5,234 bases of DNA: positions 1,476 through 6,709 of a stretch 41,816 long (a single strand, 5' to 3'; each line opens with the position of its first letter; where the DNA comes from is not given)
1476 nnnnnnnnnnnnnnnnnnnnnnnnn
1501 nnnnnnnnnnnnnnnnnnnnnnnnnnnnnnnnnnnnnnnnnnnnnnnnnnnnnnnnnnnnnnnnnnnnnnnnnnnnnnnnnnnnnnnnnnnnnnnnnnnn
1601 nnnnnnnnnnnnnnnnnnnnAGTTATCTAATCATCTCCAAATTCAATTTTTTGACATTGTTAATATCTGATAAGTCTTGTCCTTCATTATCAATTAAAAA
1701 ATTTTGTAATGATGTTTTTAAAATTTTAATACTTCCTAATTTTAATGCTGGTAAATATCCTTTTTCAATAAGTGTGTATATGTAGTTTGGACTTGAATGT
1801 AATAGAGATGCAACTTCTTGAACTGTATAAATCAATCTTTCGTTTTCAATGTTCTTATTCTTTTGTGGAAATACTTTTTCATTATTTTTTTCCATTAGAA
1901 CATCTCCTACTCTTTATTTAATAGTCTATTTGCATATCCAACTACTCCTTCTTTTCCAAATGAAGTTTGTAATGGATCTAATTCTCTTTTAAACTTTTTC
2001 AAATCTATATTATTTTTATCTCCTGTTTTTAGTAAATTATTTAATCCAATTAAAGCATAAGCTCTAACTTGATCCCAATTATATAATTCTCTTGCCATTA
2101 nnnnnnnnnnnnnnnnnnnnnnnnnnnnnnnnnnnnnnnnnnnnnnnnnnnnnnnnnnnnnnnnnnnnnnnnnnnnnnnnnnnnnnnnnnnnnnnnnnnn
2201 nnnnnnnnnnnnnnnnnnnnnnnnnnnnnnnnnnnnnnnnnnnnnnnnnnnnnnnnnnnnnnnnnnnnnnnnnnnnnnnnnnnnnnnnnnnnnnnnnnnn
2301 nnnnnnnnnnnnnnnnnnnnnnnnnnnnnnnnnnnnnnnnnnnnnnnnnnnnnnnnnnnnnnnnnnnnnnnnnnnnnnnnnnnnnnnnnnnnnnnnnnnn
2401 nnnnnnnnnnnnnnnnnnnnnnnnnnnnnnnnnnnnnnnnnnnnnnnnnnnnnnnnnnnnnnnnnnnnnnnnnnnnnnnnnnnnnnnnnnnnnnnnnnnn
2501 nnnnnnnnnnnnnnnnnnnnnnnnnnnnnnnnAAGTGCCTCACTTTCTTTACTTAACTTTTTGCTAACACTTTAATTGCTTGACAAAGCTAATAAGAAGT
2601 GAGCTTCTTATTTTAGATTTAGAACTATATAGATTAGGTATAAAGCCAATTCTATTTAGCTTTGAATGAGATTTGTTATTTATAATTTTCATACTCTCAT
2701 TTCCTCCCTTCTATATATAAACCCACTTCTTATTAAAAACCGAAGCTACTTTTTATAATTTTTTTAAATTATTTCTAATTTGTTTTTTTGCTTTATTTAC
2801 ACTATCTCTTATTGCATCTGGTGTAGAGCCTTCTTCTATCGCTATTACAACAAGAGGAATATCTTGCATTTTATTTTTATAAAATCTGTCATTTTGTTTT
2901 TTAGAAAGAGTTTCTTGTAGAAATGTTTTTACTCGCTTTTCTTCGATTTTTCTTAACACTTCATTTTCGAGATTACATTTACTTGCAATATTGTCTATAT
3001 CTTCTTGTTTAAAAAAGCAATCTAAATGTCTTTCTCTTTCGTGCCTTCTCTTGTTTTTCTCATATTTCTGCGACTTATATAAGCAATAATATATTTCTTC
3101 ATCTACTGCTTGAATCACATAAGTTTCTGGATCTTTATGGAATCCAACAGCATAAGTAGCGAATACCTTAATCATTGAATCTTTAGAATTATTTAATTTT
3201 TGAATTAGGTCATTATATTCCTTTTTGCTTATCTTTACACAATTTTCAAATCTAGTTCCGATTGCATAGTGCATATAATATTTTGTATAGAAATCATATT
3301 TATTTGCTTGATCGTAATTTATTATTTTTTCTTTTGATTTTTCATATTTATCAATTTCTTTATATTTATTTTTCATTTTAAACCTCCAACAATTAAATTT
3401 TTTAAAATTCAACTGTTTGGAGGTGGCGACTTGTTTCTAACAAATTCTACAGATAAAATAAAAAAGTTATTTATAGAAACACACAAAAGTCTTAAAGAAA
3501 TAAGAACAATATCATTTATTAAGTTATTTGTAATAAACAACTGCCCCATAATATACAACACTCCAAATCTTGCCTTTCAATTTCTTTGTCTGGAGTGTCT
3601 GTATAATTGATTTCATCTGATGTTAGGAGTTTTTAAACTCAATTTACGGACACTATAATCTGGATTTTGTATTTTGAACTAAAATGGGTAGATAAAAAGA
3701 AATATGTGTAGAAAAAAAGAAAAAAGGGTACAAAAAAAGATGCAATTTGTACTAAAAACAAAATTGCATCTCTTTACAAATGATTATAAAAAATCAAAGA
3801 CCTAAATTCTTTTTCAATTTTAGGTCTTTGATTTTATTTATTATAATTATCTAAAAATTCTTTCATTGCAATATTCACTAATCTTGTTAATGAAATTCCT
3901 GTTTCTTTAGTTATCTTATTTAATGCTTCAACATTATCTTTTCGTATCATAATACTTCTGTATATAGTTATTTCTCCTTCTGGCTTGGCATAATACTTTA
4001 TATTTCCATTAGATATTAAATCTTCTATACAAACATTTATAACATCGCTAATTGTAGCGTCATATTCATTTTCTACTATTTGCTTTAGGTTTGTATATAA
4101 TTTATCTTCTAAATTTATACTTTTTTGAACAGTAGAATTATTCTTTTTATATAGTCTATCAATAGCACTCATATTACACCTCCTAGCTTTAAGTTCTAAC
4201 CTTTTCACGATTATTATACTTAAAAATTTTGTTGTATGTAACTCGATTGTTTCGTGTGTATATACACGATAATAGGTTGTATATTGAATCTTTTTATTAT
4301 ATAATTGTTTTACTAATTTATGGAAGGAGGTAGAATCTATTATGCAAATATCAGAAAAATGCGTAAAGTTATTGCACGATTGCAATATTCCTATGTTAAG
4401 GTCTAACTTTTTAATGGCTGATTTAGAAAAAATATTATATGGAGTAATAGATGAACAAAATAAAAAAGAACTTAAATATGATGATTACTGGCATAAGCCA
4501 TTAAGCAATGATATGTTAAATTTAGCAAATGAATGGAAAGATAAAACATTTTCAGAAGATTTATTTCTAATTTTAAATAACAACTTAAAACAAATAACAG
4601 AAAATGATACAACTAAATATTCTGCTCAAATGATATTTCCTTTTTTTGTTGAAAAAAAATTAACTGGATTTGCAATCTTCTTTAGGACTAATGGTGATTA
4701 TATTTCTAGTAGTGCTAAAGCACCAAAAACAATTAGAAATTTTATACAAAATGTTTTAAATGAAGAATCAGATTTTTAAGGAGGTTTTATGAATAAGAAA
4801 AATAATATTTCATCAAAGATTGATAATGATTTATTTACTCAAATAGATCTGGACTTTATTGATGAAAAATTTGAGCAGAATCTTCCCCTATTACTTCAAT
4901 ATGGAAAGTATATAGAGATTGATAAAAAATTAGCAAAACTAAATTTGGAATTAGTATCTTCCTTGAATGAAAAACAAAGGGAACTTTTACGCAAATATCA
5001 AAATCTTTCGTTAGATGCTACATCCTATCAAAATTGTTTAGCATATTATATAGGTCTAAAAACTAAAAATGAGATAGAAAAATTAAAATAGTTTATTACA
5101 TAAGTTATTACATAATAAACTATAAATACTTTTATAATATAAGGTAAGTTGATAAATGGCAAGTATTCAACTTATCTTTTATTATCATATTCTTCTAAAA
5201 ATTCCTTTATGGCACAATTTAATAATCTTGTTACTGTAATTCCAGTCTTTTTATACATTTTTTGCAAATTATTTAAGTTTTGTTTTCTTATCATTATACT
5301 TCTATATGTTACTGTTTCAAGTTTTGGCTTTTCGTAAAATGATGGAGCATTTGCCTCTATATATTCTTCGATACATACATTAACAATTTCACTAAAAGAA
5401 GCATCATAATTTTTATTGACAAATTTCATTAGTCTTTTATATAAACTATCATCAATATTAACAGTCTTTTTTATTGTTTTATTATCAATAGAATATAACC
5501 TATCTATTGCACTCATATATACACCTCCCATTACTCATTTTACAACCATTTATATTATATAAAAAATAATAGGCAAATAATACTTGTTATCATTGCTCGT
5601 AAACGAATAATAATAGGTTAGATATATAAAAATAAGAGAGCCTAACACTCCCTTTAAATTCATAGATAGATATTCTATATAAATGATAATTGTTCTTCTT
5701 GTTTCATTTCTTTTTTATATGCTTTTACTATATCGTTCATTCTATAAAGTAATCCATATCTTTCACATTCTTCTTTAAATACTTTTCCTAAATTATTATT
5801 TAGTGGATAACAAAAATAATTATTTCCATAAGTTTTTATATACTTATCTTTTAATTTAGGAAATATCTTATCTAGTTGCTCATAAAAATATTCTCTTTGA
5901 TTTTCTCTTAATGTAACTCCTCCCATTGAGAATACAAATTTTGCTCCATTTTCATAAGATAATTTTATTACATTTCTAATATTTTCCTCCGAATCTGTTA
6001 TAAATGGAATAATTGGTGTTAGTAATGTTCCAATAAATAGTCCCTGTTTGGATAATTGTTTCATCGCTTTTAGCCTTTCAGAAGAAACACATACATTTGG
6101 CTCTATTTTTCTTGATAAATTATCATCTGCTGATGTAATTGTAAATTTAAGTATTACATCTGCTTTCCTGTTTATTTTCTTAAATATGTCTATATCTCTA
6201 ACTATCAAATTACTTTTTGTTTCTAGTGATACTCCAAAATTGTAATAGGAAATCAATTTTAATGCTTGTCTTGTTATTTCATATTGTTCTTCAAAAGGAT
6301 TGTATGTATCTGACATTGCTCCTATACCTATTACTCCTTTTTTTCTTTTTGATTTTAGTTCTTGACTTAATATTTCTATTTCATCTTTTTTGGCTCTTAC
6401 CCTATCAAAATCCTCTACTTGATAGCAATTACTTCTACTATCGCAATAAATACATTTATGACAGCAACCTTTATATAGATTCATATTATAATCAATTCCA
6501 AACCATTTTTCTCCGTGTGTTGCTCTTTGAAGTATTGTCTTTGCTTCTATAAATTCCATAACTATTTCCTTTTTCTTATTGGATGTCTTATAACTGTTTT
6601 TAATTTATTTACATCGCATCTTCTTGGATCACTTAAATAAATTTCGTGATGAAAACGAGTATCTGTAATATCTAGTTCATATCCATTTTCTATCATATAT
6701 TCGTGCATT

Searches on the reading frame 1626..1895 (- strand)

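Call 45: search_protein_families(library=pfam, proteins=[window:1626-1895:-], max_evalue=0.01)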
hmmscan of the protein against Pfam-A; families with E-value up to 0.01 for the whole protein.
window:1626-1895:- (90 aa): 1 family
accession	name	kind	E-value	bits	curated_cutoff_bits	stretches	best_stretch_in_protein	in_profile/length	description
PF12728.13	HTH_17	-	3e-09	37.5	27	1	23-67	2-47/51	Helix-turn-helix domain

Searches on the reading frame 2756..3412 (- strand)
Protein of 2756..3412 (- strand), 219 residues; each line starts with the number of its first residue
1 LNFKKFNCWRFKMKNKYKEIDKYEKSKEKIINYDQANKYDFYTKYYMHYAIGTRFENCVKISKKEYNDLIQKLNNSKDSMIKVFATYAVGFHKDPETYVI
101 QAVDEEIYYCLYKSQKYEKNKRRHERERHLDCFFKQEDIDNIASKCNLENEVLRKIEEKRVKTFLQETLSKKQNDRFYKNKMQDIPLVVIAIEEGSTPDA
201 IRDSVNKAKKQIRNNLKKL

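Call 45: search_protein_families(library=pfam, proteins=[window:2756-3412:-], max_evalue=0.01)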
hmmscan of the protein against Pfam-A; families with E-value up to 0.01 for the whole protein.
window:2756-3412:- (219 aa): 1 family
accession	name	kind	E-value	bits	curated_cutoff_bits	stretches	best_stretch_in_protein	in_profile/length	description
PF04011.17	LemA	-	0.0027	18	26.2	0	54-96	92-134/149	LemA family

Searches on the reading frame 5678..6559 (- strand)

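Call 15: search_protein_families(library=pfam, proteins=[window:5678-6559:-], max_evalue=0.0001)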
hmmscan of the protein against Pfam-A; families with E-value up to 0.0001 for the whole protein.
window:5678-6559:- (294 aa): 1 family
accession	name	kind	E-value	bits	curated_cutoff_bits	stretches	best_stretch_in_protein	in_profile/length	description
PF04055.27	Radical_SAM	-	6.6e-13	49.6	29.5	1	26-194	1-162/166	Radical SAM superfamily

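Call 64: search_protein_families(library=ncbifam, proteins=[window:5678-6559:-], max_evalue=0.001)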
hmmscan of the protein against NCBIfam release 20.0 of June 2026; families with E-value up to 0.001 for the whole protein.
window:5678-6559:- (294 aa): 7 families
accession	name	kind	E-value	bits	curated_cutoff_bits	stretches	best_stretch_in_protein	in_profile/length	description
NF033668.1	rSAM_PA0069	hypoth_equivalog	4.7e-43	147.5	360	1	5-239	42-278/348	PA0069 family radical SAM protein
NF038135.1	rSAM_Rv2578c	equivalog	7.6e-41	140.2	430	1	4-269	43-315/317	Rv2578c family radical SAM protein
NF038136.1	rSAM_Rv_intein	exception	8e-33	114.1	700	1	49-247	350-549/574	intein-containing Rv2578c family radical SAM protein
TIGR04470.1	rSAM_mob_pairB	equivalog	1.4e-23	83.7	410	1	23-278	19-262/285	radical SAM mobile pair protein B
TIGR04070.1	photo_TT_lyase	equivalog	1.6e-07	30.6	400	1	23-197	78-246/338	spore photoproduct lyase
TIGR01212.1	TIGR01212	equivalog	7e-05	22.1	180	1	36-181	40-184/302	tRNA modification radical SAM protein MnmL/YtqA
NF033719.1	ind_deCO2_activ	equivalog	0.00033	20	425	0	23-205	78-249/302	indoleacetate decarboxylase activase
